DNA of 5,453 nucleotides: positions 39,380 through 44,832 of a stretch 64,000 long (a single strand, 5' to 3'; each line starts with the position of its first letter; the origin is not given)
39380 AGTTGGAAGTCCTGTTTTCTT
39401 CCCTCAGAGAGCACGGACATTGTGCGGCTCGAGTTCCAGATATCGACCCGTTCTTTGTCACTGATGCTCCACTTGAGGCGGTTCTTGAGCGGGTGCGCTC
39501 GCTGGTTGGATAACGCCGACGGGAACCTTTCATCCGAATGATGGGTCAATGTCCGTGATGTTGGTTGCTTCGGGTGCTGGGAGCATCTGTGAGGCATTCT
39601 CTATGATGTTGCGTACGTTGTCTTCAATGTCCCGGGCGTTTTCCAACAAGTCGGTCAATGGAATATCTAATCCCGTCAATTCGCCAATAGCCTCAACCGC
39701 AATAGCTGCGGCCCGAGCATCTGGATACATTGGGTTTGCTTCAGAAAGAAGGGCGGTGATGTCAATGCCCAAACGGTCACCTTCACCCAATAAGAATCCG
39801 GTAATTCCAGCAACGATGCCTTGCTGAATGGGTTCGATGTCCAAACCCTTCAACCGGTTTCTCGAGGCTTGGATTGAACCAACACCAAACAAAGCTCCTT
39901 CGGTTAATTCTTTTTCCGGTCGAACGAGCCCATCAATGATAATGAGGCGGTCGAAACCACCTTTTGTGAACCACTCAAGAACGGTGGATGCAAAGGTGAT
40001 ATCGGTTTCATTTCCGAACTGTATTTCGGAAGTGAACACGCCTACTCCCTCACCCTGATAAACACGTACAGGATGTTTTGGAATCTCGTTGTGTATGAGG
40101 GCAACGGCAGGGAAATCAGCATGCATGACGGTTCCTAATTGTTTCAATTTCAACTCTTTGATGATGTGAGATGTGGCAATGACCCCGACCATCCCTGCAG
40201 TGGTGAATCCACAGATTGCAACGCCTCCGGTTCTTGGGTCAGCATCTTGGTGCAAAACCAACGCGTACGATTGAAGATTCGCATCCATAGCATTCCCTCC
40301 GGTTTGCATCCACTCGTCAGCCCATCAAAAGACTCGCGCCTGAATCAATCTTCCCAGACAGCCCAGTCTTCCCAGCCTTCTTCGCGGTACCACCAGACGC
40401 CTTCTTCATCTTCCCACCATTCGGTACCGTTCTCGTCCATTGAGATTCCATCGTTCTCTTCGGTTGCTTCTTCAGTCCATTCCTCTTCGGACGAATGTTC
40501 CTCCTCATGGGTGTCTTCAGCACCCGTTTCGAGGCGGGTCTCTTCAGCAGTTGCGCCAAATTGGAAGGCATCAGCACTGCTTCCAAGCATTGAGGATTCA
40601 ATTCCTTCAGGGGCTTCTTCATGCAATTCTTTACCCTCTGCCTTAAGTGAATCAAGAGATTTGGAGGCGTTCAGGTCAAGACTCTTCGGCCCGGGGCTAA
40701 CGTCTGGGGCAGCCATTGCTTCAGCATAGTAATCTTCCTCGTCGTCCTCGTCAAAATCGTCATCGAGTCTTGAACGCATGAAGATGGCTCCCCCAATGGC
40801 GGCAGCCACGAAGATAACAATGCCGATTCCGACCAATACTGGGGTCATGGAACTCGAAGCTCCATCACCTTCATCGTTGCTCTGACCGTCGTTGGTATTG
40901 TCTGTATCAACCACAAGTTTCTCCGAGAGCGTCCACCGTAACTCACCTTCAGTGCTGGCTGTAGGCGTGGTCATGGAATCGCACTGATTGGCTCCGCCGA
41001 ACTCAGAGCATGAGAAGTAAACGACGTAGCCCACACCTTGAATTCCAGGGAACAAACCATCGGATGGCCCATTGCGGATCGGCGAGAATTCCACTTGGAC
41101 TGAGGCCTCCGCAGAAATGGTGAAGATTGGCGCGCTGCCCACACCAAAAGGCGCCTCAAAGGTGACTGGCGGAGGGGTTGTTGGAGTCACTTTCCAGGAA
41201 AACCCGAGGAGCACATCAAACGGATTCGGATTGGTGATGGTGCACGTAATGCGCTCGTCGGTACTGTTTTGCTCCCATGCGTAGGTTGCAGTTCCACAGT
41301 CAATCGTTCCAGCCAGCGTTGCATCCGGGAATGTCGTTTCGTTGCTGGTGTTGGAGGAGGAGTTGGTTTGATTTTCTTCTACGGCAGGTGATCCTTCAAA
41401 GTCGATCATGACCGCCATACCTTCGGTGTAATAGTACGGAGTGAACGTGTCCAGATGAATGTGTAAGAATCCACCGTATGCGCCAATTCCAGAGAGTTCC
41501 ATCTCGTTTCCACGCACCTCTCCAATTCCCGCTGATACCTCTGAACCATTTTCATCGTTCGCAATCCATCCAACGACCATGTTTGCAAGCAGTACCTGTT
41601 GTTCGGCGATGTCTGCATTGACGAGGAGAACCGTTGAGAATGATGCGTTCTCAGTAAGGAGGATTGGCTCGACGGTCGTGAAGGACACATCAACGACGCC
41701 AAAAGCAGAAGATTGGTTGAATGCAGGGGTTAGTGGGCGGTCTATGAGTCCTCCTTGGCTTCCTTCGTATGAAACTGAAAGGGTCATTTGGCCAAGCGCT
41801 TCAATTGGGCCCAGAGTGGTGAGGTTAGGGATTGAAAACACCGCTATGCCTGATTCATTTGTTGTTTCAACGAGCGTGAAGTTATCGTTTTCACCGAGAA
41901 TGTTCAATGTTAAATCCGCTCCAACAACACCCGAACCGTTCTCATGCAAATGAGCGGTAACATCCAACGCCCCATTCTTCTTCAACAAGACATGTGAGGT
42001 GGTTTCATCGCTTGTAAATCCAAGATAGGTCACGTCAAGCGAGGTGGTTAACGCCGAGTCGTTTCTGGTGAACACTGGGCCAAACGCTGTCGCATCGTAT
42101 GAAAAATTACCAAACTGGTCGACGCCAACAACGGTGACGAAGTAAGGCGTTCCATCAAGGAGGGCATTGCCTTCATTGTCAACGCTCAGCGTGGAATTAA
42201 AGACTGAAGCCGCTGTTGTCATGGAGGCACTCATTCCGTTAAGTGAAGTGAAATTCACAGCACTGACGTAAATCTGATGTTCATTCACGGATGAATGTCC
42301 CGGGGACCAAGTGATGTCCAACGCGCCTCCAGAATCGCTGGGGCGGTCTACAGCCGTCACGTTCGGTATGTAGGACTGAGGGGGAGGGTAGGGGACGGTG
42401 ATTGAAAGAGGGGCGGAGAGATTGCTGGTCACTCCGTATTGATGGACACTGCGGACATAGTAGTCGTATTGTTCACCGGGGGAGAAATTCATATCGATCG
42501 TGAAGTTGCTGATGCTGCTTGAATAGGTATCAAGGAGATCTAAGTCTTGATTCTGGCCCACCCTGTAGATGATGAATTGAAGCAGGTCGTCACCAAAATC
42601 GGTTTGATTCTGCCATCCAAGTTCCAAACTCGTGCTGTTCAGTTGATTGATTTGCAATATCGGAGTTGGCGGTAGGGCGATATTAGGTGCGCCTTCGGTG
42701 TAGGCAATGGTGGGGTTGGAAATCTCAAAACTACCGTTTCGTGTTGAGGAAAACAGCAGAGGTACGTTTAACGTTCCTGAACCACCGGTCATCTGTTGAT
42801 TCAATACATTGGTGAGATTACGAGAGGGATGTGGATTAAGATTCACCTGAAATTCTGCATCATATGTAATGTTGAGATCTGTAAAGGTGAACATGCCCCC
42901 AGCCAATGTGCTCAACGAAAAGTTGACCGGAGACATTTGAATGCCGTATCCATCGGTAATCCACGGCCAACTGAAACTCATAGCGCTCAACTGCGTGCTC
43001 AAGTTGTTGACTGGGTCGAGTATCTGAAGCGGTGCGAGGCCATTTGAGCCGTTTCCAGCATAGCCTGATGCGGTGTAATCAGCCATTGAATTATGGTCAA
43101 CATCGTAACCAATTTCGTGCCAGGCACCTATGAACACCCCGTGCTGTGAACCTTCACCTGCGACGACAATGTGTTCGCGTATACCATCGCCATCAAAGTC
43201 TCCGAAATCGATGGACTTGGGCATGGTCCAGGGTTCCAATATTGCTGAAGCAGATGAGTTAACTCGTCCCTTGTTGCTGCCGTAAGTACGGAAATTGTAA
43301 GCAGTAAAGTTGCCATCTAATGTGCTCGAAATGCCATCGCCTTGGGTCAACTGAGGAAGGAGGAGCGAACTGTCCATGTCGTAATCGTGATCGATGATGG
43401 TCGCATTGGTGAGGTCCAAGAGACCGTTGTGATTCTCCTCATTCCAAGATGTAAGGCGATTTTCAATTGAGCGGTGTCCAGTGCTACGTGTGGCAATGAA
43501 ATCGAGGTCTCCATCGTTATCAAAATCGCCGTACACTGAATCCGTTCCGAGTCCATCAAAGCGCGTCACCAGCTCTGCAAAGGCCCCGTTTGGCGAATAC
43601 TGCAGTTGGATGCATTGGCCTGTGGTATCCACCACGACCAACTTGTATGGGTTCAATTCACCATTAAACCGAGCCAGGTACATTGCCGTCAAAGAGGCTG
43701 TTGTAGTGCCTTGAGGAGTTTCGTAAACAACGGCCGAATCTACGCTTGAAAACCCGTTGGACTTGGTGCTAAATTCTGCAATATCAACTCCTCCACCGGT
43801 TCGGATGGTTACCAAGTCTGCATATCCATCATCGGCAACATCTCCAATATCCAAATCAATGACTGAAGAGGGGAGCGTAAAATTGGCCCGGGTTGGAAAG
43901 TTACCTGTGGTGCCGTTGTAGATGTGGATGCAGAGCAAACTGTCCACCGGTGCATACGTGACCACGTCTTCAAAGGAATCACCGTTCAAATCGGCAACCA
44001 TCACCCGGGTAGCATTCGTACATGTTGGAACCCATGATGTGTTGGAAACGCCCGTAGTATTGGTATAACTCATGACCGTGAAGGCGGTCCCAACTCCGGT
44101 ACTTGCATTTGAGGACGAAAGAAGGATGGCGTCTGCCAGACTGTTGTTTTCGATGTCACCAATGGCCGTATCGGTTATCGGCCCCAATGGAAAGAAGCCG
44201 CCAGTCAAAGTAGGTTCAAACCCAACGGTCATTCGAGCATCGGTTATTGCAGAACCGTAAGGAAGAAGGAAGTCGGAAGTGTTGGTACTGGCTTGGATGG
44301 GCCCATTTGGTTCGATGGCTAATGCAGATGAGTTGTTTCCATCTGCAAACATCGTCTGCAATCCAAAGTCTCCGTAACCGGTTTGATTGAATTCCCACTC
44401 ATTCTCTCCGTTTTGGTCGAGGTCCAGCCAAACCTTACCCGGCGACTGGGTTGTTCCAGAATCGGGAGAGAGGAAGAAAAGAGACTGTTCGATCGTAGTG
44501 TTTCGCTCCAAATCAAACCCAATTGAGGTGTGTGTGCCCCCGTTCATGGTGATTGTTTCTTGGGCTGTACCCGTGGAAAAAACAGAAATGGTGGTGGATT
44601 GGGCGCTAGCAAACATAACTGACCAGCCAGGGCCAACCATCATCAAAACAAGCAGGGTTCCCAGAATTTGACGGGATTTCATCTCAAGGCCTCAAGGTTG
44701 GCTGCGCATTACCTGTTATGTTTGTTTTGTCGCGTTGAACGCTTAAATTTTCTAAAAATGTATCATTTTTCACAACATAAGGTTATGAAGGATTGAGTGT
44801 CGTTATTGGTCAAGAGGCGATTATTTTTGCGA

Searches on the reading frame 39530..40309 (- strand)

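Call 71: search_protein_families(library=pfam, proteins=[window:39530-40309:-], max_evalue=0.00001)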
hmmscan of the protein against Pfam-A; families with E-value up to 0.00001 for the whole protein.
window:39530-40309:- (259 aa): 1 family
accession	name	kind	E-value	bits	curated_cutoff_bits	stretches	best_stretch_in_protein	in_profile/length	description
PF09754.15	PAC2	-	2.4e-32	113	25.8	1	31-234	1-213/215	PAC2 family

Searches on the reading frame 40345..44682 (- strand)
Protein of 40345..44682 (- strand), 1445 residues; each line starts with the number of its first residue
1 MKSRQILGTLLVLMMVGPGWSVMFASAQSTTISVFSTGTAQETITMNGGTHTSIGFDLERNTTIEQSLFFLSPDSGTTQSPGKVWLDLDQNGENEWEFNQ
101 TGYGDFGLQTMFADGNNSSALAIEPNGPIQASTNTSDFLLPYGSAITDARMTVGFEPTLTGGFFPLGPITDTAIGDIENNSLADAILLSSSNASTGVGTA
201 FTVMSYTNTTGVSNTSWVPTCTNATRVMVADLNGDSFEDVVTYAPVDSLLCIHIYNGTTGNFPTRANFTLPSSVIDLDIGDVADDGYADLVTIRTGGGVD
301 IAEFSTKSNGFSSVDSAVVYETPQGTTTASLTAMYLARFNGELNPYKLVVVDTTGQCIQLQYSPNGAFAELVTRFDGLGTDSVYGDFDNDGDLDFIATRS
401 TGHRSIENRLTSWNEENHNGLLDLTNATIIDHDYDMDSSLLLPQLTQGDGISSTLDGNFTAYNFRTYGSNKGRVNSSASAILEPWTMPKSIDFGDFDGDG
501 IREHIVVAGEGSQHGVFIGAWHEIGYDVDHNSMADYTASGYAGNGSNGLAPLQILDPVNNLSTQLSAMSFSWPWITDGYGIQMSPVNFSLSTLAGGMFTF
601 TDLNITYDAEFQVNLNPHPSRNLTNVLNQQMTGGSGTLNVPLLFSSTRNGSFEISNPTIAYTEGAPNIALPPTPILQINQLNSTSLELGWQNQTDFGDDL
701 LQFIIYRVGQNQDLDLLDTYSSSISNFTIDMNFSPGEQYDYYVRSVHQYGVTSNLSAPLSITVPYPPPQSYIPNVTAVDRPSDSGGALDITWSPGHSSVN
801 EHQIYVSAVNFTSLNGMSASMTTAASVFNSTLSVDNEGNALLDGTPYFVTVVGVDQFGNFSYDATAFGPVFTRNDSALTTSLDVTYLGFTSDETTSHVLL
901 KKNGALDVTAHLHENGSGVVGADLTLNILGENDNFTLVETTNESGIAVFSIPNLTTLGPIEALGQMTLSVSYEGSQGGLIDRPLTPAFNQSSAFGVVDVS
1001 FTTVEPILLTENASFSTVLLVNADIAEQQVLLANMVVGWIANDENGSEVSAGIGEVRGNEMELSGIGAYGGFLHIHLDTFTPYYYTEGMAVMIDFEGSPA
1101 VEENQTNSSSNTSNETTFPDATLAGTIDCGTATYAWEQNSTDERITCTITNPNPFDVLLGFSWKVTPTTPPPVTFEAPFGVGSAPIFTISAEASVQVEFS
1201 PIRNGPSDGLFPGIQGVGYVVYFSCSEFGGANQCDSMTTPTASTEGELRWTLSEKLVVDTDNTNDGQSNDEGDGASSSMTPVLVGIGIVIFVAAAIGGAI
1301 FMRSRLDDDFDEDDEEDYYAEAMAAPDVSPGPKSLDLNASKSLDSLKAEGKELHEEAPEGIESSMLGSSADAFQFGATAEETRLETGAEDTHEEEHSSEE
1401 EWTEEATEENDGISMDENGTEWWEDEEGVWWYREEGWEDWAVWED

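Call 51: search_protein_families(library=pfam, proteins=[window:40345-44682:-], max_evalue=0.00001)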
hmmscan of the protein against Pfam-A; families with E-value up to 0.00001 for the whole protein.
window:40345-44682:- (1445 aa): 3 families
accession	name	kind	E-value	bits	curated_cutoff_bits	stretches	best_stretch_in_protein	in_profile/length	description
PF13517.12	FG-GAP_3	-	5.4e-10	40.2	26.9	0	231-291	1-60/61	FG-GAP-like repeat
PF01839.29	FG-GAP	-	1.6e-09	37.9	22.1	0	225-247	3-25/37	FG-GAP repeat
PF00041.27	fn3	-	6.1e-08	33.2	25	0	671-761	2-83/84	Fibronectin type III domain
